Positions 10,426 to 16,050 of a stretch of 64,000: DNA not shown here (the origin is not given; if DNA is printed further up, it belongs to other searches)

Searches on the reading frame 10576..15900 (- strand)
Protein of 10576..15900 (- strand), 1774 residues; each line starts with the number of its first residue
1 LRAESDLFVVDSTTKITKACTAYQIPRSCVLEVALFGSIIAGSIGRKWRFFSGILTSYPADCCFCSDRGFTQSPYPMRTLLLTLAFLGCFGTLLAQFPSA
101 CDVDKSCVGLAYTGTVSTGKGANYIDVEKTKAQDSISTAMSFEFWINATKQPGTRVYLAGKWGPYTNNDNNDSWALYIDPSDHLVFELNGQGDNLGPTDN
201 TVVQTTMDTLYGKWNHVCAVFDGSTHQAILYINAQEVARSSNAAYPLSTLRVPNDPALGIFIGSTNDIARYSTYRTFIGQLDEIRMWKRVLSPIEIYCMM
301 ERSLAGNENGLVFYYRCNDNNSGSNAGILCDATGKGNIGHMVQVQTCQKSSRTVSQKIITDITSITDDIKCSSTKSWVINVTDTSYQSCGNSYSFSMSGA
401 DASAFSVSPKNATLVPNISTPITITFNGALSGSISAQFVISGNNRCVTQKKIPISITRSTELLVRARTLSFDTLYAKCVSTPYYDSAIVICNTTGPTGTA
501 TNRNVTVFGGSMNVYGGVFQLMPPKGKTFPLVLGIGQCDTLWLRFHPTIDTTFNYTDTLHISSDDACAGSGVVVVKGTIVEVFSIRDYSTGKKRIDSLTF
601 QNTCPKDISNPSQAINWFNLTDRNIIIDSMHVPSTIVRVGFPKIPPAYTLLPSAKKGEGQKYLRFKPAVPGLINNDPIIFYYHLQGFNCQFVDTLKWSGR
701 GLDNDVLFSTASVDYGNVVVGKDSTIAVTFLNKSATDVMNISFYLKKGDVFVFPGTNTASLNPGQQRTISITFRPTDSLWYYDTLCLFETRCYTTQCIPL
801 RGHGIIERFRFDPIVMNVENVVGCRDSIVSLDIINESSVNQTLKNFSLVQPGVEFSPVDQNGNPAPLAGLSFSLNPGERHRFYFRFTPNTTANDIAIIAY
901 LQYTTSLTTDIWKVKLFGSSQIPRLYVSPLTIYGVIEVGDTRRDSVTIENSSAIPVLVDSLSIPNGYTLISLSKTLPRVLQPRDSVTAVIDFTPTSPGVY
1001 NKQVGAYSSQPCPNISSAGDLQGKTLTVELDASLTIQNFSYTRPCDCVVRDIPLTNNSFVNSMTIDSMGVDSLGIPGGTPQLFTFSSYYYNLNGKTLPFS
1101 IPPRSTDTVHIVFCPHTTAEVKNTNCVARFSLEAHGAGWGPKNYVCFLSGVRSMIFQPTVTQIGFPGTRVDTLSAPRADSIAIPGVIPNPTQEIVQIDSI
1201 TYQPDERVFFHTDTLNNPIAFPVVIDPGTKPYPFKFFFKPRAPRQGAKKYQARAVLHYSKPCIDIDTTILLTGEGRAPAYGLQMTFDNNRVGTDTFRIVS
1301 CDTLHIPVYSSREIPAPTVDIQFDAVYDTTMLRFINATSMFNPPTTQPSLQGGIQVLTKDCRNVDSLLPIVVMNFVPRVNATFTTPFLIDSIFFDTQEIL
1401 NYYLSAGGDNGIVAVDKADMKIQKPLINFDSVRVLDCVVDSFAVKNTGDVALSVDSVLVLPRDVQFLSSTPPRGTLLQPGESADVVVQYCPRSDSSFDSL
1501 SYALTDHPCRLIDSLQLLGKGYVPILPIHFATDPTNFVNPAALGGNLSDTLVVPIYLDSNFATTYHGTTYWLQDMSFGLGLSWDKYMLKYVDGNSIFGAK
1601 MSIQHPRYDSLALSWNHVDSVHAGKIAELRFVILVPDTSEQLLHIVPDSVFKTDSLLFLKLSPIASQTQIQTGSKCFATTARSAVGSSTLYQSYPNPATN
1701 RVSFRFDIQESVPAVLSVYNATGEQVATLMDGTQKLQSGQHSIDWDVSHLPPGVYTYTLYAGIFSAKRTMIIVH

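Call 49: search_protein_families(library=pfam, proteins=[window:10576-15900:-], max_evalue=0.00001)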
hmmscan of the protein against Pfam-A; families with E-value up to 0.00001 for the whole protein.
window:10576-15900:- (1774 aa): 9 families
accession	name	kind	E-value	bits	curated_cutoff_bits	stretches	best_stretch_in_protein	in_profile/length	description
PF22073.2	Cep192_D4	-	4e-24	85.4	35.5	1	707-804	5-111/112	Cep192 domain 4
PF13385.13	Laminin_G_3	-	4.4e-20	72.8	27.6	1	121-296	3-150/151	Concanavalin A-like lectin/glucanases superfamily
PF15780.11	ASH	-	1.2e-16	61.1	27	0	932-999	15-81/98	Abnormal spindle-like microcephaly-assoc'd, ASPM-SPD-2-Hydin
PF22544.2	HYDIN_VesB_CFA65-like_Ig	-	2.6e-15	56.9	25.5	0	402-446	46-89/100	HYDIN/CFA65/VesB-like, Ig-like domain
PF24507.1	Ig_CFAP65_4th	-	4.5e-13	49.8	27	0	393-430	14-50/76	CFAP65, fourth Ig-like domain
PF22067.2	Cep192_D3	-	4.2e-10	40.1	27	0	1433-1495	14-73/99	Cep192 domain 3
PF18962.6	Por_Secre_tail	-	2.4e-09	37.8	27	1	1694-1766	2-69/75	Secretion system C-terminal sorting domain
PF24499.1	Ig_TMEM131L_4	-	3.5e-08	34.4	27.8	0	835-898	53-117/136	TMEM131L fourth Ig-like domain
PF24798.1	Ig-CFAP74_4th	-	1.7e-07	31.7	28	0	708-785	1-77/95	CFAP74 forth Ig-like domain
